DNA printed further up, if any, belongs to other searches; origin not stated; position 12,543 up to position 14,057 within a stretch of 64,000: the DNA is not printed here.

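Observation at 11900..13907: N-terminally truncated MurE-like ligase coupled to a repeat lipoprotein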

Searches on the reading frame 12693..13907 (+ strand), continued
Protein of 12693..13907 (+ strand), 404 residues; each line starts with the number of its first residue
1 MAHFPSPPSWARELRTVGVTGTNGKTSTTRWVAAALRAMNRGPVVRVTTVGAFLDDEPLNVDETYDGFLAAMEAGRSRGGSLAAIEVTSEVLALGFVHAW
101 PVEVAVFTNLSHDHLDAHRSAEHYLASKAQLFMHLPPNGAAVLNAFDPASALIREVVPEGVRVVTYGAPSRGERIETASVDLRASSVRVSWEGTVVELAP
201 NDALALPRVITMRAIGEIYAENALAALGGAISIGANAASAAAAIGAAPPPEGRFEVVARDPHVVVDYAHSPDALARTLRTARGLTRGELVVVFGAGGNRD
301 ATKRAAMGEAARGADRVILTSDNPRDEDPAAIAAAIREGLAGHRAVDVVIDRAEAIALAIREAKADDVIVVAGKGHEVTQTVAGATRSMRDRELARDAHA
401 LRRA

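Call 71: search_protein_families(library=pfam, proteins=[L102:12730-13266:+, L103:12709-13263:+, L102:9257-9910:-, L103:7282-8370:+], max_evalue=0.1)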
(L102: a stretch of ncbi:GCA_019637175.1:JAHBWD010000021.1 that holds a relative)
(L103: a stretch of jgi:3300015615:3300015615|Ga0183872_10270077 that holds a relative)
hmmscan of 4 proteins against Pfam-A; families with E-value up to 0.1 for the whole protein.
L102:12730-13266:+ (178 aa): 0 families

L103:12709-13263:+ (184 aa): 0 families

L102:9257-9910:- (217 aa): 0 families

L103:7282-8370:+ (362 aa): 1 family
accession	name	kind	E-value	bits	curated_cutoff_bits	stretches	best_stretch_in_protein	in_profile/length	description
PF13360.13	PQQ_2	-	0.014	15.5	27.6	0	173-336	37-214/233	Outer membrane protein assembly factor BamB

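Call 72: find_encoding_contigs(protein=P0247, flank=8000, max_places=6)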
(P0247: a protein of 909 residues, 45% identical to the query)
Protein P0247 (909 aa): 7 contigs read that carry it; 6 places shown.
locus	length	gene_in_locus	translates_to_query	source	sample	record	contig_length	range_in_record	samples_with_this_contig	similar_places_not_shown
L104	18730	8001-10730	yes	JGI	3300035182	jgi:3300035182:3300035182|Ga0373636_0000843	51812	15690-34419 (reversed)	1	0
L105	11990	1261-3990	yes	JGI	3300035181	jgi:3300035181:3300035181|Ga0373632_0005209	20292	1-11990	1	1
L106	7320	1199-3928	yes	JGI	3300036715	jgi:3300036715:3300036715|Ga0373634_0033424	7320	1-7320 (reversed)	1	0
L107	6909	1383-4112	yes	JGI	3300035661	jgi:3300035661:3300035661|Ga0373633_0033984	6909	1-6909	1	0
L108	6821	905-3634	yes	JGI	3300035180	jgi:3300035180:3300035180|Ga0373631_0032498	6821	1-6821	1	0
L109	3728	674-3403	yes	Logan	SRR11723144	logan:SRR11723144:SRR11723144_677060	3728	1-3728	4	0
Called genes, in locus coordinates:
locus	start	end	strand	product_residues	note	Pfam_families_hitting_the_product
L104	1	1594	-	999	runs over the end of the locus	-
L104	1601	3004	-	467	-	-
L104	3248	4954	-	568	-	PF00962:A_deaminase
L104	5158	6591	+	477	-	-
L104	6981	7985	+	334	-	PF08545:ACP_syn_III, PF08541:ACP_syn_III_C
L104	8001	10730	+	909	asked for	PF08245:Mur_ligase_M, PF02875:Mur_ligase_C, PF08245:Mur_ligase_M, PF02875:Mur_ligase_C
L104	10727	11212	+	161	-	-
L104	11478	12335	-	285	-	-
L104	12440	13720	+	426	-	PF03109:ABC1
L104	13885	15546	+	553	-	PF00069:Pkinase, PF01636:APH (faint), PF07714:PK_Tyr_Ser-Thr, PF06293:Kdo (weak)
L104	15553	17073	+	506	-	-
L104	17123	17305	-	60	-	-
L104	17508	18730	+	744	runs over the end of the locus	PF13298:LigD_N, PF01068:DNA_ligase_A_M (weak), PF21686:LigD_Prim-Pol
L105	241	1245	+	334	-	PF08545:ACP_syn_III, PF08541:ACP_syn_III_C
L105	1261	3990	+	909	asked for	PF08245:Mur_ligase_M, PF02875:Mur_ligase_C, PF08245:Mur_ligase_M, PF02875:Mur_ligase_C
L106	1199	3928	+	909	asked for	PF08245:Mur_ligase_M, PF02875:Mur_ligase_C, PF08245:Mur_ligase_M, PF02875:Mur_ligase_C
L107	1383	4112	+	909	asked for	PF08245:Mur_ligase_M, PF02875:Mur_ligase_C, PF08245:Mur_ligase_M, PF02875:Mur_ligase_C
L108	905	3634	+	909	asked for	PF08245:Mur_ligase_M, PF02875:Mur_ligase_C, PF08245:Mur_ligase_M, PF02875:Mur_ligase_C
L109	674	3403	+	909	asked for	PF08245:Mur_ligase_M, PF02875:Mur_ligase_C, PF08245:Mur_ligase_M, PF02875:Mur_ligase_C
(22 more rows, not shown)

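Call 81: list_cluster_members(proteins=[P0275, P0277, P0293, P0308, P0314, P0330, P0337, P0351, P0365, P0378])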
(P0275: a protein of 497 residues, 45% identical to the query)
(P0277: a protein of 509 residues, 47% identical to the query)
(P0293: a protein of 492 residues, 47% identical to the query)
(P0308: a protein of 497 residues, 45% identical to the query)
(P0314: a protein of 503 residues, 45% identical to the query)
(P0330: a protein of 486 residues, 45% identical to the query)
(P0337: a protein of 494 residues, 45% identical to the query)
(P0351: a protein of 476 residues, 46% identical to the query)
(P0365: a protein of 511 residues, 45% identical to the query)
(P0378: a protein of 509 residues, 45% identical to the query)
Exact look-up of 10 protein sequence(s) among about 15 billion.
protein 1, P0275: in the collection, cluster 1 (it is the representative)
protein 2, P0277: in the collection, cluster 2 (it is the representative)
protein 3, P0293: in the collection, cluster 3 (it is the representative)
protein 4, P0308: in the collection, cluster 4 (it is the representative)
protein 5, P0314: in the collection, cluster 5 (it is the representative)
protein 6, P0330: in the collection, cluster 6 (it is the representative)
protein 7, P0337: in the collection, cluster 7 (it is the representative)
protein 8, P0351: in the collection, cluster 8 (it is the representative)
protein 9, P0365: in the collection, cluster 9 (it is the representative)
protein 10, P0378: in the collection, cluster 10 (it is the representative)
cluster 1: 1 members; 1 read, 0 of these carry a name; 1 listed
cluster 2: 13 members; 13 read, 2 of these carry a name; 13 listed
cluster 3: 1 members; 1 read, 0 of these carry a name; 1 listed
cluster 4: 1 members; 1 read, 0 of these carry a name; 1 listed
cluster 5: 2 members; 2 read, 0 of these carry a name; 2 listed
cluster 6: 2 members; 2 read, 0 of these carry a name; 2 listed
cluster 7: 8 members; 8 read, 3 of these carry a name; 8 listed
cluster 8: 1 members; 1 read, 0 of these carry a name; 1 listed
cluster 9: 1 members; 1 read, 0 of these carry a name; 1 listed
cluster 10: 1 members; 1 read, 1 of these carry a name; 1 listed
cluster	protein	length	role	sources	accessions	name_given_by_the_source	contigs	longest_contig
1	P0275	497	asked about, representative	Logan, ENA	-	-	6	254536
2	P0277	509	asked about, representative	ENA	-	-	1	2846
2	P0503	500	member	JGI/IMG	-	UDP-N-acetylmuramoyl-L-alanyl-D-glutamate--2,6-diaminopimelate ligase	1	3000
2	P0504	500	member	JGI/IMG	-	UDP-N-acetylmuramoyl-L-alanyl-D-glutamate--2,6-diaminopimelate ligase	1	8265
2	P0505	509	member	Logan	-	-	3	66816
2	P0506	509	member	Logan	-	-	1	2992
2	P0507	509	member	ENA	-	-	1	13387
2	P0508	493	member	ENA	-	-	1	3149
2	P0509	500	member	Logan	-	-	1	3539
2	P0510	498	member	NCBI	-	-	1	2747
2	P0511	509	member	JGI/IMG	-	-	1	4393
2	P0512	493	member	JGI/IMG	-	-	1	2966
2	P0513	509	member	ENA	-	-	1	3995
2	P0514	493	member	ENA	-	-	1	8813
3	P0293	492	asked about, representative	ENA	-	-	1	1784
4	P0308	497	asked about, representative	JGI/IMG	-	-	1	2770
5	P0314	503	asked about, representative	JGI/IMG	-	-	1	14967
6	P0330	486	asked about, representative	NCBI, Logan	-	-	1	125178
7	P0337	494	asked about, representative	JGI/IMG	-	UDP-N-acetylmuramoyl-L-alanyl-D-glutamate--2,6-diaminopimelate ligase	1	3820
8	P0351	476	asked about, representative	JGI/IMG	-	-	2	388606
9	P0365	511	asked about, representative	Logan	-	-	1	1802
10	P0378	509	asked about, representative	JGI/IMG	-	UDP-N-acetylmuramoyl-L-alanyl-D-glutamate--2,6-diaminopimelate ligase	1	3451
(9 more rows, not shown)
